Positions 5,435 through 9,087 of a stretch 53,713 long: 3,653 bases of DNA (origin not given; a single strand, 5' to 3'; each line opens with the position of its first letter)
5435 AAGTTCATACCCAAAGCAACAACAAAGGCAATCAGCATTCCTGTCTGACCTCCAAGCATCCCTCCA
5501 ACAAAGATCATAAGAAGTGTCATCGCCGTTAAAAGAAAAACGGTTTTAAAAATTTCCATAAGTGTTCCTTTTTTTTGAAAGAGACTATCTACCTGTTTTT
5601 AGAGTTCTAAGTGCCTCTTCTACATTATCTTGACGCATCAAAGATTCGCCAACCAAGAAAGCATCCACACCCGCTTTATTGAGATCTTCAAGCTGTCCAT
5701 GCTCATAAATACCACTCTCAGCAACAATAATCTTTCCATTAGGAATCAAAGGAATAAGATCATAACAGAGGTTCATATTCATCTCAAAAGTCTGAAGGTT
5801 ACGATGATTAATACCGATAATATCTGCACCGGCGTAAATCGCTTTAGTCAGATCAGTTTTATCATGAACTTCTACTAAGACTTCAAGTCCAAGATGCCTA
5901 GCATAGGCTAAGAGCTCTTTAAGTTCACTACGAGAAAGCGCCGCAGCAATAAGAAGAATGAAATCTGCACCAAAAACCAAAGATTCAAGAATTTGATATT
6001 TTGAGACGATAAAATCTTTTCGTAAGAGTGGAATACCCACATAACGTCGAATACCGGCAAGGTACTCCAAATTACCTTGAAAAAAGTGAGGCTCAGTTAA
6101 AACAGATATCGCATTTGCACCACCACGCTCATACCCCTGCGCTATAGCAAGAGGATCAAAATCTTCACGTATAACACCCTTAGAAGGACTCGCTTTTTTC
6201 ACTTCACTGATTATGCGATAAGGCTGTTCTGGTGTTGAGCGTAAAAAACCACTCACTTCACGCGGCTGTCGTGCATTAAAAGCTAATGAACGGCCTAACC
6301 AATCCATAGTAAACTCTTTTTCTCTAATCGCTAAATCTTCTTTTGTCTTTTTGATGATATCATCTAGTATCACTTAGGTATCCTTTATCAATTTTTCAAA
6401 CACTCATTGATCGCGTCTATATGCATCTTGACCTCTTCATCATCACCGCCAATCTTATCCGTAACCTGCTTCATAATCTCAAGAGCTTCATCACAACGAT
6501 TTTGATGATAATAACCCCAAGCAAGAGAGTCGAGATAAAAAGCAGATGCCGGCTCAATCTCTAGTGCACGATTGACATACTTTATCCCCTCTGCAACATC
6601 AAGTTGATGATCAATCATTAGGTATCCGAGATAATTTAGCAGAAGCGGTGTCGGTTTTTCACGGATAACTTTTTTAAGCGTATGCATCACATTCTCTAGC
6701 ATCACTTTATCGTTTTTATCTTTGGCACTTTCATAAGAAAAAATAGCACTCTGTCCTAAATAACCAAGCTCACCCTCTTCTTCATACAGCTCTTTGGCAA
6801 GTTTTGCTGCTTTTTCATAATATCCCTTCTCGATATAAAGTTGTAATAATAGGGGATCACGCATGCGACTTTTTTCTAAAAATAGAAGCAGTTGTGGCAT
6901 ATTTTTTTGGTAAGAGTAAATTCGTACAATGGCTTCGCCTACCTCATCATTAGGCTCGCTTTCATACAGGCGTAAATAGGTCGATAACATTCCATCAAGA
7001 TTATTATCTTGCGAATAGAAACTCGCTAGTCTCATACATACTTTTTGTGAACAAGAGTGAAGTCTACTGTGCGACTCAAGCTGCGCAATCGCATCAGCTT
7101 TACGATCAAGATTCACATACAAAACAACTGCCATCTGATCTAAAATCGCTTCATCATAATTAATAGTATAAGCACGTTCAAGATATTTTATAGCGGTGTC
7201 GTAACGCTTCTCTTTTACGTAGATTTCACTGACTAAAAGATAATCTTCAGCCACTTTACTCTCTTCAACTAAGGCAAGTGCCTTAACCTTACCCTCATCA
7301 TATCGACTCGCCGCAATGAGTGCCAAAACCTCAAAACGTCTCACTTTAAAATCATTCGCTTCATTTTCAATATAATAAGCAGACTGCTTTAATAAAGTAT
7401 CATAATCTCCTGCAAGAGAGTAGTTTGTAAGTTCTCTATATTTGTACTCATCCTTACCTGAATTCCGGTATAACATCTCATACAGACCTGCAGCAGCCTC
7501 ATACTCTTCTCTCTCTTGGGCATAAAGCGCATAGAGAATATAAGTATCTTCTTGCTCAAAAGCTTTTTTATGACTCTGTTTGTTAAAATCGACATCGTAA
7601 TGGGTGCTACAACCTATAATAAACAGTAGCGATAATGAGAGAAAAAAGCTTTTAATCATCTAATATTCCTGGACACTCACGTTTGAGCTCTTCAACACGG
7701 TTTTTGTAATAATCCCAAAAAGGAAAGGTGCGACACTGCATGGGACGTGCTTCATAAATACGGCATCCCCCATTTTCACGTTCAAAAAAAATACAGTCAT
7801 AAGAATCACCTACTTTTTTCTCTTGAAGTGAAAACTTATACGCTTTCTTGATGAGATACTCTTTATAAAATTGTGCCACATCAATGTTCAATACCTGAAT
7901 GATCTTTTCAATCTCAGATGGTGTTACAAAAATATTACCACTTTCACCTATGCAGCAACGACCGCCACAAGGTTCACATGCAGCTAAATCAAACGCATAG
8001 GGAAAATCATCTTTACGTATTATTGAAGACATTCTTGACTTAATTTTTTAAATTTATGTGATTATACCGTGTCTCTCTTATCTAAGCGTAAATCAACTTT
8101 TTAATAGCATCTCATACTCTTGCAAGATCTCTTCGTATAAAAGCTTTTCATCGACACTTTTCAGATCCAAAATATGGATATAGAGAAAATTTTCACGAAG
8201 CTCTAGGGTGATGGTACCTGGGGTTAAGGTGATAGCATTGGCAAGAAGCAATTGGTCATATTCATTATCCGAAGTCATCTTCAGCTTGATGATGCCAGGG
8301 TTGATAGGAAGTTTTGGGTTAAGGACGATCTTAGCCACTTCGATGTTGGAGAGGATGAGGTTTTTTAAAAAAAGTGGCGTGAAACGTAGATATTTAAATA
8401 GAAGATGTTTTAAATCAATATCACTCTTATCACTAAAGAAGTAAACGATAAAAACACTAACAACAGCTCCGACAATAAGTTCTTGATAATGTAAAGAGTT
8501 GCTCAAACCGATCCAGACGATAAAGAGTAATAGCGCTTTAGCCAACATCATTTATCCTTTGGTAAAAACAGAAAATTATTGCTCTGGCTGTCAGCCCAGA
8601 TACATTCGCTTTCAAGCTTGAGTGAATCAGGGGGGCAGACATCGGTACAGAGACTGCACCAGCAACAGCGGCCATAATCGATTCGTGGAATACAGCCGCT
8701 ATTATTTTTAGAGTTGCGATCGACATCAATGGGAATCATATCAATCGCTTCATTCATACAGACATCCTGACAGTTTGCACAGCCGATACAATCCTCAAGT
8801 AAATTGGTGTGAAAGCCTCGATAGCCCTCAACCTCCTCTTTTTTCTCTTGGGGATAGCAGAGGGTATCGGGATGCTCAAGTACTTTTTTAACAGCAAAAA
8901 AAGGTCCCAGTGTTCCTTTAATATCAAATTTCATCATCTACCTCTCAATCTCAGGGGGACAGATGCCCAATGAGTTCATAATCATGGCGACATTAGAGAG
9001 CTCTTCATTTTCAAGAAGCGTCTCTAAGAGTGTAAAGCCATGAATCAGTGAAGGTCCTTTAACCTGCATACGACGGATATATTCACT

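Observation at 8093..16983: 13-gene Mrp-antiporter plus NuoBCDHI-like operon with Mbx/MBS (membrane-bound sulfane reductase) architecture in a Campylobacterota genome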

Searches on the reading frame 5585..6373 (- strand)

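Call 5: search_protein_families(library=pfam, proteins=[window:5585-6373:-], max_evalue=0.01)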
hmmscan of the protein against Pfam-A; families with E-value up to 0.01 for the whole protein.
window:5585-6373:- (262 aa): 2 families
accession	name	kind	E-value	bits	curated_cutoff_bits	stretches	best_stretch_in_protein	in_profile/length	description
PF00218.27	IGPS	-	5.1e-87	291.7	27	1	3-258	1-254/254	Indole-3-glycerol phosphate synthase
PF01729.25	QRPTase_C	-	0.0012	19.1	23.1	1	163-243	81-156/169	Quinolinate phosphoribosyl transferase, C-terminal domain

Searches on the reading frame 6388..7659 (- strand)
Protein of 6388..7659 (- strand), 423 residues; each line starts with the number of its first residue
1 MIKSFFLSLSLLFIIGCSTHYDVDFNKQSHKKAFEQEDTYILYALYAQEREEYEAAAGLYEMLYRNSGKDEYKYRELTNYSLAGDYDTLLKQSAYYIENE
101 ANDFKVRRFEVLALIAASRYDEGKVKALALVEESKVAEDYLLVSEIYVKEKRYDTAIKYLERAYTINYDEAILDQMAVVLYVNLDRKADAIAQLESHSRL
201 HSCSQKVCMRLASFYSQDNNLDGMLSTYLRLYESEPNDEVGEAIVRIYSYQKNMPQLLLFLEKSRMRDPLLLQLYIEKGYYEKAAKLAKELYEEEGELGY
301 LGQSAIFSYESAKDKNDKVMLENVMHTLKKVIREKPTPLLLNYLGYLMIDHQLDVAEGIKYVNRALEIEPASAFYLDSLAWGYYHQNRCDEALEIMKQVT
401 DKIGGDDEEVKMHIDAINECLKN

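Call 5: search_protein_families(library=pfam, proteins=[window:6388-7659:-], max_evalue=0.01)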
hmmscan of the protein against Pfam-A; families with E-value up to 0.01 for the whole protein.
window:6388-7659:- (423 aa): 7 families
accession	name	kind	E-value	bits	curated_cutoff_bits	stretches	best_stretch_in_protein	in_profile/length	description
PF13428.12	TPR_14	-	5.4e-09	36.3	23.5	0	140-170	4-34/44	Tetratricopeptide repeat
PF13176.12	TPR_7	-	2.4e-08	33.9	27.9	0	145-170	7-32/36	Tetratricopeptide repeat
PF23914.1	TPR_CcmH_CycH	-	2e-07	31.4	42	0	336-409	83-157/158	Cytochrome c-type biogenesis protein H TPR domain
PF13181.12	TPR_8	-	1.3e-05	25.4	25.7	1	140-168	4-32/34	Tetratricopeptide repeat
PF13424.12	TPR_12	-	2.1e-05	25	30.1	0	352-400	16-72/77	Tetratricopeptide repeat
PF14559.12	TPR_19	-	3.9e-05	24.3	25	1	148-196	2-50/68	Tetratricopeptide repeat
PF07719.23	TPR_2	-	0.0029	18.1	27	0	138-167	2-31/34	Tetratricopeptide repeat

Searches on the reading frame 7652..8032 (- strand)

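Call 5: search_protein_families(library=pfam, proteins=[window:7652-8032:-], max_evalue=0.01)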
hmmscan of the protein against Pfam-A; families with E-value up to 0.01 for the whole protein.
window:7652-8032:- (126 aa): 1 family
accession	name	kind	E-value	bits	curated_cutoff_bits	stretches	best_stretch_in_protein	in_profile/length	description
PF03692.20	CxxCxxCC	-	2.1e-13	51.2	23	1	18-120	1-84/85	Putative zinc- or iron-chelating domain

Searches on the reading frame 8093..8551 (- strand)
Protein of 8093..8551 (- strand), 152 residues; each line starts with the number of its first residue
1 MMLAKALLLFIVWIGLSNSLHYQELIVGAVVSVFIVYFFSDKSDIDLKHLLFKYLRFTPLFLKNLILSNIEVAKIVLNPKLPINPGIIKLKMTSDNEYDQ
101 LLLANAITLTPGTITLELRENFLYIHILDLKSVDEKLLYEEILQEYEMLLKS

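Call 5: search_protein_families(library=pfam, proteins=[window:8093-8551:-], max_evalue=0.01)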
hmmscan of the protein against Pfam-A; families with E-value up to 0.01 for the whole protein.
window:8093-8551:- (152 aa): 1 family
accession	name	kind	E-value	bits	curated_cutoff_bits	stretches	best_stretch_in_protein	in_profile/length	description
PF01899.21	MNHE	-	1.2e-37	129.4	27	1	7-151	2-143/145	Na+/H+ ion antiporter subunit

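Call 53: search_solved_structures(query=window:8093-8551:-, max_evalue=0.01)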
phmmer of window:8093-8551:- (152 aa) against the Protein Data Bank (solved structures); distinct sequences matched with E-value up to 0.01: 5.
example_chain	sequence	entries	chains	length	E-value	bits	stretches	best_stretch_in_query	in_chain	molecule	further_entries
6u8y_A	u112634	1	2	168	1.7e-26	96.3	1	6-150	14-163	Monovalent cation/H+ antiporter subunit E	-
7qru_E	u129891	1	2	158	1.9e-20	76.7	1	6-138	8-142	Na+/H+ antiporter subunit E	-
6z16_E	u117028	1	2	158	1.5e-15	60.8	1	7-148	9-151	Multisubunit Na+/H+ antiporter, E subunit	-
6cfw_A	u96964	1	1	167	1.4e-10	44.7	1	21-130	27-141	Monovalent cation/H+ antiporter subunit E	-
7d3u_E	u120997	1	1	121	0.004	20.6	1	69-117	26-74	Cation antiporter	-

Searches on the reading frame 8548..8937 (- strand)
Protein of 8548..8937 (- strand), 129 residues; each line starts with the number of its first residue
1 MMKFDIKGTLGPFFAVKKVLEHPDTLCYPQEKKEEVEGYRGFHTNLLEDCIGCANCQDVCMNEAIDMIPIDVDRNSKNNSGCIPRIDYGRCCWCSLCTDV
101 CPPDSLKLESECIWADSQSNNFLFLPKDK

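Call 5: search_protein_families(library=pfam, proteins=[window:8548-8937:-], max_evalue=0.01)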
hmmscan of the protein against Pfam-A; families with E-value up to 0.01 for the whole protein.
window:8548-8937:- (129 aa): 8 families
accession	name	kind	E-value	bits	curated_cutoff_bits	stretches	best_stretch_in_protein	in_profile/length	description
PF12838.12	Fer4_7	-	3.3e-06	27.9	27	1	50-103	2-50/52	4Fe-4S dicluster domain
PF13187.11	Fer4_9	-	2.4e-05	24.7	27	1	49-104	1-50/52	4Fe-4S dicluster domain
PF14697.11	Fer4_21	-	8.4e-05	23.1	35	1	48-106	6-57/59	4Fe-4S dicluster domain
PF13484.11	Fer4_16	-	0.0001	23.5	30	0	48-60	51-63/66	4Fe-4S double cluster binding domain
PF00037.32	Fer4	-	0.00022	21.3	21.1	0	48-65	6-23/24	4Fe-4S binding domain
PF12797.12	Fer4_2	-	0.00051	20.3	24.5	1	47-60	7-20/22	4Fe-4S binding domain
PF13237.11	Fer4_10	-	0.00083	19.7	25.5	0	48-102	7-53/53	4Fe-4S dicluster domain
PF13534.11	Fer4_17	-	0.0037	18.2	22.2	0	45-62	41-58/61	4Fe-4S dicluster domain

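Call 31: search_solved_structures(query=window:8548-8937:-, max_evalue=0.001, show_alignments=1)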
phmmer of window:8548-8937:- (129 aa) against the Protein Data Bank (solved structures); distinct sequences matched with E-value up to 0.001: 91 (the best 60 are shown).
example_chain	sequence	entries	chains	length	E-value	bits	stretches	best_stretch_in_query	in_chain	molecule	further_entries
6u8y_N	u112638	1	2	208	7.7e-18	68.1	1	10-107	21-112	NADH dehydrogenase subunit I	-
8e9g_I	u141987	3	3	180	1.2e-08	38.3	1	18-122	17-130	NADH-quinone oxidoreductase subunit I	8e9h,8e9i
9sfi_T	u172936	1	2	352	1.6e-08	37.8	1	44-107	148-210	4Fe-4S ferredoxin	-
7z0s_F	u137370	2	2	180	4.4e-08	36.5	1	14-122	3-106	Formate hydrogenlyase subunit 6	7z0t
2fug_9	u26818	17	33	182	5.4e-08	36.2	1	20-124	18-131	NADH-quinone oxidoreductase chain 9 | NADH-QUINONE OXIDOREDUCTASE SUBUNIT 9 | NADH-quinone oxidoreductase subunit I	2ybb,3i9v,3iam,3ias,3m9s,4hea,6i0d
8qby_I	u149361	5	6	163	1.3e-07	34.9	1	22-108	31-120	NADH-quinone oxidoreductase subunit I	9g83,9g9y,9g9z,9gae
7wfg_I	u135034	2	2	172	1.5e-07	34.7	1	21-112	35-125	NAD(P)H-quinone oxidoreductase subunit I, chloroplastic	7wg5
8iuf_S8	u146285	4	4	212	2e-07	34.3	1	24-109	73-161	NDUFS8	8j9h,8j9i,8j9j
7eu3_I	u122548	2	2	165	2.1e-07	34.3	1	22-111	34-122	NAD(P)H-quinone oxidoreductase subunit I, chloroplastic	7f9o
7bkb_K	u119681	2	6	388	2.4e-07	34.1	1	49-109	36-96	Formylmethanofuran dehydrogenase, subunit F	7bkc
8b9z_I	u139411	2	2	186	2.8e-07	33.9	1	16-106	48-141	NADH dehydrogenase (ubiquinone) 23 kDa subunit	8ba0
8esw_S8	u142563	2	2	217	4e-07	33.3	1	16-106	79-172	NADH dehydrogenase (ubiquinone) 23 kDa subunit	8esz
7zm7_I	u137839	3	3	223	4.6e-07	33.2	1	11-115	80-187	Oxidoreductase-like protein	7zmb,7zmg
9f5x_G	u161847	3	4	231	6.7e-07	32.6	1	9-106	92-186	NADH:ubiquinone oxidoreductase subunit 8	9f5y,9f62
7v2c_B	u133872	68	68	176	9.3e-07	32.2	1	18-106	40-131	NADH dehydrogenase [ubiquinone] iron-sulfur protein 8, mitochondrial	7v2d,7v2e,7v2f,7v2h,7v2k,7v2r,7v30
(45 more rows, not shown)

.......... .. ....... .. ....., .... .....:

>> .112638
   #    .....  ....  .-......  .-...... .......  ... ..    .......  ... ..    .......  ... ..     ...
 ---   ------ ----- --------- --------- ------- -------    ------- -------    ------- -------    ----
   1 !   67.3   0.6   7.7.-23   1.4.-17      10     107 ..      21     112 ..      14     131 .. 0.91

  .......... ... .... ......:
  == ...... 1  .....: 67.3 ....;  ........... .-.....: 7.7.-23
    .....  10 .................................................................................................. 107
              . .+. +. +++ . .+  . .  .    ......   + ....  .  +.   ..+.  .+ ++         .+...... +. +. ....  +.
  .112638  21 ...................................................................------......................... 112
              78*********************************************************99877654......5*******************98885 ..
